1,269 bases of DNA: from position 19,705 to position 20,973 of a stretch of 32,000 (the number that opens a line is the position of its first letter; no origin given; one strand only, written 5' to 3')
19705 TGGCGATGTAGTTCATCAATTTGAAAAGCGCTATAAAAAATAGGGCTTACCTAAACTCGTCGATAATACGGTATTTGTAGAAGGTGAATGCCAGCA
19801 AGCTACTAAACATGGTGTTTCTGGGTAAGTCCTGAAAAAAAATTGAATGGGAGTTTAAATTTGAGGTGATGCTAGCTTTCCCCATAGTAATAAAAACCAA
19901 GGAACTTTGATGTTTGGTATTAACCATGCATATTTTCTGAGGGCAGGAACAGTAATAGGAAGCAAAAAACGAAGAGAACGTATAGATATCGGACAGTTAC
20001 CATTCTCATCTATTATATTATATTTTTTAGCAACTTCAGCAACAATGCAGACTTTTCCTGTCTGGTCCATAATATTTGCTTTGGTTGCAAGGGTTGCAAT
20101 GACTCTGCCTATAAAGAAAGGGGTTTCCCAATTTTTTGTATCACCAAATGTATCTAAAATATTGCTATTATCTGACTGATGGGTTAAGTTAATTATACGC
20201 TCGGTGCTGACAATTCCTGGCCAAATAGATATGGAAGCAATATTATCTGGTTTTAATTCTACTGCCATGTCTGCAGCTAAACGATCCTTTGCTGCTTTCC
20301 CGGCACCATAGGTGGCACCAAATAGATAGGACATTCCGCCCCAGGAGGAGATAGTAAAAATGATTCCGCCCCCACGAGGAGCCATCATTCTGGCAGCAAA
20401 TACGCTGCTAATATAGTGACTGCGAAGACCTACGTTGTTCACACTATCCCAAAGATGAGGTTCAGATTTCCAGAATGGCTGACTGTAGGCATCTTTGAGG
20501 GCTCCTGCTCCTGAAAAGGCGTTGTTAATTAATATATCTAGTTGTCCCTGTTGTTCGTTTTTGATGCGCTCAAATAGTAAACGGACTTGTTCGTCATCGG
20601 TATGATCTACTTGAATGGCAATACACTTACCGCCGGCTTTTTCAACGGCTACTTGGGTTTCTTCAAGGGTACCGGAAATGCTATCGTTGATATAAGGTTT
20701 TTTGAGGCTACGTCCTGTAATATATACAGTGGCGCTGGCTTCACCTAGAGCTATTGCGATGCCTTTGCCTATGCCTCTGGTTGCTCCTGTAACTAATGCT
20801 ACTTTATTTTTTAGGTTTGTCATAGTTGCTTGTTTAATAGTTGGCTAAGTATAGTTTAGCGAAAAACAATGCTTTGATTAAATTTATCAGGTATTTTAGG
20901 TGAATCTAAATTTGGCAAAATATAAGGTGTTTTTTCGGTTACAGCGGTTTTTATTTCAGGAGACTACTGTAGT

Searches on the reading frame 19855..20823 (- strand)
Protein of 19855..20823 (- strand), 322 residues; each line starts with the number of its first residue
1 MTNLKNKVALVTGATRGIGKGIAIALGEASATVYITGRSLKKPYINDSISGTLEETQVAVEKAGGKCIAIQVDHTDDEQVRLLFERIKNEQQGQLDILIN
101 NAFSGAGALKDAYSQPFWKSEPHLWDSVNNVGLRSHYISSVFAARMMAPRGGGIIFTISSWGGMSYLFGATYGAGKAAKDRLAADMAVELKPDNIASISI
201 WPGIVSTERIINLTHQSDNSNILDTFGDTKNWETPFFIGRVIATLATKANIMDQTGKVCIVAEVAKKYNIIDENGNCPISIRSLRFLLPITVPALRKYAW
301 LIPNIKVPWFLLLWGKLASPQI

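Call 8: search_protein_families(library=pfam, proteins=[window:19855-20823:-])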
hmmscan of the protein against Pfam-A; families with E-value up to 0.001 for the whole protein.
window:19855-20823:- (322 aa): 3 families
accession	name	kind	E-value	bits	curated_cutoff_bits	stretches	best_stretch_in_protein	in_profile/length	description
PF00106.31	adh_short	-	5.6e-32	111.3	26.6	1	7-214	1-191/195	short chain dehydrogenase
PF13561.12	adh_short_C2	-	8.8e-22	78.3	27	1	13-249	1-220/236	Enoyl-(Acyl carrier protein) reductase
PF08659.16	KR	-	0.00099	19.5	22.6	0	9-103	3-90/180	KR domain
